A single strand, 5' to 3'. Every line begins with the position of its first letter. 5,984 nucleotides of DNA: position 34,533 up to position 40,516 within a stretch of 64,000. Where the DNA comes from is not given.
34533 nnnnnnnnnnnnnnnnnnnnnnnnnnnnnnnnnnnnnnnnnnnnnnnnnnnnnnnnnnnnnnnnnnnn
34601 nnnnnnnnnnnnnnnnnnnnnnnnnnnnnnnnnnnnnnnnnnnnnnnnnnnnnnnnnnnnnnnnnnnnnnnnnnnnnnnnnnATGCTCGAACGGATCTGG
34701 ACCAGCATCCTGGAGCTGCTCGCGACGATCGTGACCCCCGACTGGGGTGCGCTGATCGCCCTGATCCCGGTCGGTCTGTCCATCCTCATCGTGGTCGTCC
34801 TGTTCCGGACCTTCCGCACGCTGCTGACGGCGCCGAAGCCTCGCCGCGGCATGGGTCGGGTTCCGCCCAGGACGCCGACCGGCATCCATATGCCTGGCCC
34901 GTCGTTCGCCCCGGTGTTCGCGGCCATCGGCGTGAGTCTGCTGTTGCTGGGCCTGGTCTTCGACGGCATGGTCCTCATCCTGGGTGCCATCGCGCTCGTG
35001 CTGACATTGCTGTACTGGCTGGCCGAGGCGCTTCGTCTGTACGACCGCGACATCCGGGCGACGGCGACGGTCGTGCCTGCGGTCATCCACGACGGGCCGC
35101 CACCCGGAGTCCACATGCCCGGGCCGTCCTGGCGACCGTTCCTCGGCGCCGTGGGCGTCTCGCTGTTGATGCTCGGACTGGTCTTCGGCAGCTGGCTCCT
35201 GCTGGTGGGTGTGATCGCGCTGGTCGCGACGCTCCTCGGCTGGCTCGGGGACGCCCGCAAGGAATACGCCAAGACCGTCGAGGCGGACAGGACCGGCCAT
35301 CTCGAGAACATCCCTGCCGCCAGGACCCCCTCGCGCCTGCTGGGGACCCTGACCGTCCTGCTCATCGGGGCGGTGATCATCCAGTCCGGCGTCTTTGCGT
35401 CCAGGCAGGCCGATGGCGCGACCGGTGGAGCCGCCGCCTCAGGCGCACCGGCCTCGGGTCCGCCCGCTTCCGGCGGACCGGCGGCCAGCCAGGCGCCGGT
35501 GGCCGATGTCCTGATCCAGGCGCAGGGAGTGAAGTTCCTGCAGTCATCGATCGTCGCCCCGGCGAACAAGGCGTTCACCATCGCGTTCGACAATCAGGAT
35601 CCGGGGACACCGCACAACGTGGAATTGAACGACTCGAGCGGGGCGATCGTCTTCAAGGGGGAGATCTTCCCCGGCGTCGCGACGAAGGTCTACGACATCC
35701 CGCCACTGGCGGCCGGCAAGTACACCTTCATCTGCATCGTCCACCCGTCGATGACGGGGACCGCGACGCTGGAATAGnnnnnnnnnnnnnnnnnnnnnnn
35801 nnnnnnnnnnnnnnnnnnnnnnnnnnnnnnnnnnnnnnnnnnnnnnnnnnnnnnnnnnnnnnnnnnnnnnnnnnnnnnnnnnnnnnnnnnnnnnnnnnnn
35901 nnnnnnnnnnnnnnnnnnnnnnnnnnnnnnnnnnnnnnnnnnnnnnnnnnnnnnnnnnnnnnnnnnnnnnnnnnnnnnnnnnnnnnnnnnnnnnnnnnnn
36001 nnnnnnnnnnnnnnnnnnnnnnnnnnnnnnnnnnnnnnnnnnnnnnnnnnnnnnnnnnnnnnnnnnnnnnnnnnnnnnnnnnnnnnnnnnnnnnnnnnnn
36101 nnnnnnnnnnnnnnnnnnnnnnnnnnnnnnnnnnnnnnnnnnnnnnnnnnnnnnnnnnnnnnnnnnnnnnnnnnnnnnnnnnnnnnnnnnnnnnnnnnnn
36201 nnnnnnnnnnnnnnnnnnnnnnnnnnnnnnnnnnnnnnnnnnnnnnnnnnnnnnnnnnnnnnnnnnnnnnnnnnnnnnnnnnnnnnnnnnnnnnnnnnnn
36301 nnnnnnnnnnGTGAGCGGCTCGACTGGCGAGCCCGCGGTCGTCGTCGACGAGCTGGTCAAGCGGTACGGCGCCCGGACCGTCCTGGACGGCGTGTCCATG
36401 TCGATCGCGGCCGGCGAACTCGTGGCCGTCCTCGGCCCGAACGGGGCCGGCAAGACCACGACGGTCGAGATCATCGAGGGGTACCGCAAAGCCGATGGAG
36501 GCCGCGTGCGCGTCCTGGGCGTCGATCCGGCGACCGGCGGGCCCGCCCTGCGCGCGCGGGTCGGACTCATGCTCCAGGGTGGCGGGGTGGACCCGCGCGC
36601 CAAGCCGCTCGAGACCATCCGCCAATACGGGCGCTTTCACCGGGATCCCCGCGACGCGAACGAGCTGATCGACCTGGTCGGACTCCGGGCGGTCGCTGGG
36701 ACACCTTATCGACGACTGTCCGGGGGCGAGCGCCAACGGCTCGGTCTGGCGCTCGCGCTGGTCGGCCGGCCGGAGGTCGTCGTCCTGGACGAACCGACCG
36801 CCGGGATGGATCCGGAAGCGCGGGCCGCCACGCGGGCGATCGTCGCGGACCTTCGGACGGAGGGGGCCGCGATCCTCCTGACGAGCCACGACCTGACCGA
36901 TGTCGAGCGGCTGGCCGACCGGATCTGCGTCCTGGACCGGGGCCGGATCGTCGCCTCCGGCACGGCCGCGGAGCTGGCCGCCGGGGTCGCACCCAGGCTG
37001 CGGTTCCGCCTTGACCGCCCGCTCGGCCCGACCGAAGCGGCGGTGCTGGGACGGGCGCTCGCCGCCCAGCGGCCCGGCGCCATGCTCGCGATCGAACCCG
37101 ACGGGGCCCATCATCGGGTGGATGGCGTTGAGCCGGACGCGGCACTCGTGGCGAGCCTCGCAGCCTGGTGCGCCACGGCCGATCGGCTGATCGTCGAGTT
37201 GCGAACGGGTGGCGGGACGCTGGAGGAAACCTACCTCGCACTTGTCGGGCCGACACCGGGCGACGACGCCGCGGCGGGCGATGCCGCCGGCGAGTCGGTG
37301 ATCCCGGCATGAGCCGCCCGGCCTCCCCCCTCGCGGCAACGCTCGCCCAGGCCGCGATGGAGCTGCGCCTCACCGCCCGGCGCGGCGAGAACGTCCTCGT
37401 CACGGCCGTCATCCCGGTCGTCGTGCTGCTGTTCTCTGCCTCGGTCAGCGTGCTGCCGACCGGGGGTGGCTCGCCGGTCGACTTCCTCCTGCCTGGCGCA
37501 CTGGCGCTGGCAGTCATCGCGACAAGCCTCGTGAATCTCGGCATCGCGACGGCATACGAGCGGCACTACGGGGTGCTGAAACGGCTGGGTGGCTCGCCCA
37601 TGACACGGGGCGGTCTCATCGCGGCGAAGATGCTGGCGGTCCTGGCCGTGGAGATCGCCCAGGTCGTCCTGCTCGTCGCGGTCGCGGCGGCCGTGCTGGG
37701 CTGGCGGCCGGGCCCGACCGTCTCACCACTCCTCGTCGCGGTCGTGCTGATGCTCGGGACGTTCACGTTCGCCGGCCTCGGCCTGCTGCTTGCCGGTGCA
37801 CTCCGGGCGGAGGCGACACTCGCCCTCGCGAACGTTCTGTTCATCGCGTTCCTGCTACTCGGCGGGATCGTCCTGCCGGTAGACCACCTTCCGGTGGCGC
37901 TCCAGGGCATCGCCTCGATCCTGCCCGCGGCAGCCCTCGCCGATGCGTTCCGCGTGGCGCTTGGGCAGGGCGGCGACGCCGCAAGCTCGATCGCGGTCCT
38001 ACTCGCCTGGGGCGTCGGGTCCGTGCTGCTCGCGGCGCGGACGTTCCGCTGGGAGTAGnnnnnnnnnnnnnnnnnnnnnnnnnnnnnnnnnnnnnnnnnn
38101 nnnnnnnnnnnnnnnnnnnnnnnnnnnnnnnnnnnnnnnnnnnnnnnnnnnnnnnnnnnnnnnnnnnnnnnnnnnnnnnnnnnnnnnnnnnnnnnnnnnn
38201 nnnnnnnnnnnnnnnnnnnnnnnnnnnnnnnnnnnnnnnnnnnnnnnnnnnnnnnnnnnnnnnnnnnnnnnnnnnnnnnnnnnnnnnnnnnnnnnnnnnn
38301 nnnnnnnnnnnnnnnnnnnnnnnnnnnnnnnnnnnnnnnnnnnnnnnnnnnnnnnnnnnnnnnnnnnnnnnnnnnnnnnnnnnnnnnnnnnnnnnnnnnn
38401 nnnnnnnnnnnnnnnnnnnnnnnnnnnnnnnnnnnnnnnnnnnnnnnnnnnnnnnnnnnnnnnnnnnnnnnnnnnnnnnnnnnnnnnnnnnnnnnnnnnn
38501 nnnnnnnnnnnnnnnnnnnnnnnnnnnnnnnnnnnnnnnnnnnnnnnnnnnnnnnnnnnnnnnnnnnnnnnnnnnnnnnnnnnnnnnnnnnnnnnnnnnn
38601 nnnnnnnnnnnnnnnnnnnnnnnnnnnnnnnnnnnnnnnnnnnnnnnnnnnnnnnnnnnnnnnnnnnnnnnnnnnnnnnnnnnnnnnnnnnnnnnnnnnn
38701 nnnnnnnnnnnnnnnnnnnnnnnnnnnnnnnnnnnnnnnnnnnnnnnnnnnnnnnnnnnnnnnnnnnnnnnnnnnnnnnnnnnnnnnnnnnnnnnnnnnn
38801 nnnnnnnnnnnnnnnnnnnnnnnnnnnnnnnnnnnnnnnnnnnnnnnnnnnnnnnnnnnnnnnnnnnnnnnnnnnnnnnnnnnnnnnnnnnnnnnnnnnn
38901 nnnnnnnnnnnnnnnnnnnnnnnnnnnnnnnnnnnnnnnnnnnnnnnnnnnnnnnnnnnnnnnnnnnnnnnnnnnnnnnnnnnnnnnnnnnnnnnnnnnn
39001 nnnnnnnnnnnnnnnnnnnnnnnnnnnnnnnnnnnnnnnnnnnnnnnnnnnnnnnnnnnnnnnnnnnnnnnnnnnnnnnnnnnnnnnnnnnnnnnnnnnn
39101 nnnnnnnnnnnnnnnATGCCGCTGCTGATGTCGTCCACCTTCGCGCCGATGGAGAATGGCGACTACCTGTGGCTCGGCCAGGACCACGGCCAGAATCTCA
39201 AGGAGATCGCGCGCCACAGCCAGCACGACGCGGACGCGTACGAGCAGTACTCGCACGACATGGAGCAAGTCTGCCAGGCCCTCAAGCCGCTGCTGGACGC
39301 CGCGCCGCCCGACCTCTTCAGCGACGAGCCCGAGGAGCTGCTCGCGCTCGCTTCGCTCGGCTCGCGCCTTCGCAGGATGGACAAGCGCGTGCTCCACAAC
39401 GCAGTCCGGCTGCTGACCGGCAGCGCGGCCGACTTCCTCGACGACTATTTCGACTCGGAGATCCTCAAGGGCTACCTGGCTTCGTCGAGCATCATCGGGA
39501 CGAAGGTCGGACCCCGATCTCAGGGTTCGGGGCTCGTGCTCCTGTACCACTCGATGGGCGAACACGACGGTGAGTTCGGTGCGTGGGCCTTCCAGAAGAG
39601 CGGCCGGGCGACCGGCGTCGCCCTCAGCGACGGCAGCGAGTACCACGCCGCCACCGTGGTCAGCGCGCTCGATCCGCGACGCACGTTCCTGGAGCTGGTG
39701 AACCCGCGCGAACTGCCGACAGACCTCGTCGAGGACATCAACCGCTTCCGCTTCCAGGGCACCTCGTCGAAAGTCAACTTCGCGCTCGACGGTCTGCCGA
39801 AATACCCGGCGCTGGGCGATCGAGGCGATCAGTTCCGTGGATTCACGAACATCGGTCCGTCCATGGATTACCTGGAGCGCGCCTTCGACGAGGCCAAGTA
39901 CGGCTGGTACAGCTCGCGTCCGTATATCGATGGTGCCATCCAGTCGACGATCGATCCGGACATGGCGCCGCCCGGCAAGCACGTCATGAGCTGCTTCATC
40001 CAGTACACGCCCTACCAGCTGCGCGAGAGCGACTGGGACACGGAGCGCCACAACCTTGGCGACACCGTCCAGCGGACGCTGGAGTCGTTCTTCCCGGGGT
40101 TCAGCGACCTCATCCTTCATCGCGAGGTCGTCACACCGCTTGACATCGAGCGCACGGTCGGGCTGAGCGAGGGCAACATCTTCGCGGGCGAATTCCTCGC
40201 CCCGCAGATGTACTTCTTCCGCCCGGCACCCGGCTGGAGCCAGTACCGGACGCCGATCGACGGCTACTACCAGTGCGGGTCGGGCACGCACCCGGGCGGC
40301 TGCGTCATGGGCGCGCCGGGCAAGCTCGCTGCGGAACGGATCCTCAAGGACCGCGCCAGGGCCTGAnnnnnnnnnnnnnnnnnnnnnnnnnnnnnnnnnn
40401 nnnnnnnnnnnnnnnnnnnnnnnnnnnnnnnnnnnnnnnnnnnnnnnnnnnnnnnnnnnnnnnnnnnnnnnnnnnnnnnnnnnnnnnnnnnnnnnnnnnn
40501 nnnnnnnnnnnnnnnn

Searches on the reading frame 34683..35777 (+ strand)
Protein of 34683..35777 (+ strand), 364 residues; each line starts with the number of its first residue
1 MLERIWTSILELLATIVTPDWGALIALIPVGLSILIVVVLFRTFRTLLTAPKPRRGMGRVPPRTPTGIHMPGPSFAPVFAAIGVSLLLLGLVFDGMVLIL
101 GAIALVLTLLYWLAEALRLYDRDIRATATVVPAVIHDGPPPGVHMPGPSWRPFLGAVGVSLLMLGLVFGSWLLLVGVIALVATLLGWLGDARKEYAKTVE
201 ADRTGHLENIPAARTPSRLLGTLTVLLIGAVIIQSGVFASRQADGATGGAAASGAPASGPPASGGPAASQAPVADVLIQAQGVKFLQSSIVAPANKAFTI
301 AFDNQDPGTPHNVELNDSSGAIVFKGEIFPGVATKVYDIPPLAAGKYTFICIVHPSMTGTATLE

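Call 88: search_protein_families(library=pfam, proteins=[window:34683-35777:+], max_evalue=0.001)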
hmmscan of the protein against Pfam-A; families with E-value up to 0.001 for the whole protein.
window:34683-35777:+ (364 aa): 2 families
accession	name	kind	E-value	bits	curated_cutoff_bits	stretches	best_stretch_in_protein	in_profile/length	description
PF12270.13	Cyt_c_ox_IV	-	1.9e-11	44.6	26.9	1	146-188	81-123/132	Cytochrome c oxidase subunit IV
PF13473.12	Cupredoxin_1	-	8.9e-10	39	27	1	271-360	18-101/104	Cupredoxin-like domain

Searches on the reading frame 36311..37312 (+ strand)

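Call 88: search_protein_families(library=pfam, proteins=[window:36311-37312:+], max_evalue=0.001)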
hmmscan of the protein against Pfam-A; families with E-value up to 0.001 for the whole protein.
window:36311-37312:+ (333 aa): 3 families
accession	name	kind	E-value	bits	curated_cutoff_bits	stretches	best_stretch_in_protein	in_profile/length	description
PF00005.33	ABC_tran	-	2.3e-26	93.4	25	1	25-164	1-137/137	ABC transporter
PF13304.12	AAA_21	-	4.8e-11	43.7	27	1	130-195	232-300/304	AAA domain, putative AbiEii toxin, Type IV TA system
PF03308.22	MeaB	-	0.0005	19.6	23.1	1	19-77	17-78/273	Methylmalonyl Co-A mutase-associated GTPase MeaB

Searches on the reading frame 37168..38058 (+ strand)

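Call 88: search_protein_families(library=pfam, proteins=[window:37168-38058:+], max_evalue=0.001)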
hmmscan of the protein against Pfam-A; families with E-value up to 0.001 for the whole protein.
window:37168-38058:+ (296 aa): 2 families
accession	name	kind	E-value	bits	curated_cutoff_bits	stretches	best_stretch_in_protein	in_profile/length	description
PF01061.29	ABC2_membrane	-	1.8e-20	73.9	26.9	1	65-264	10-209/211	ABC-2 type transporter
PF12698.13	ABC2_membrane_3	-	1.6e-11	44.4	31.6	1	104-290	161-346/347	ABC-2 family transporter protein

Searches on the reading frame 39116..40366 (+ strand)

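Call 88: search_protein_families(library=pfam, proteins=[window:39116-40366:+], max_evalue=0.001)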
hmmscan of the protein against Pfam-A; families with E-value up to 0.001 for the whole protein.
window:39116-40366:+ (416 aa): 1 family
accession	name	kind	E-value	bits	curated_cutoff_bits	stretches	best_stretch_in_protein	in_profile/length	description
PF01593.30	Amino_oxidase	-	5.1e-05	23.2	19.8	1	162-410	231-443/443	Flavin containing amine oxidoreductase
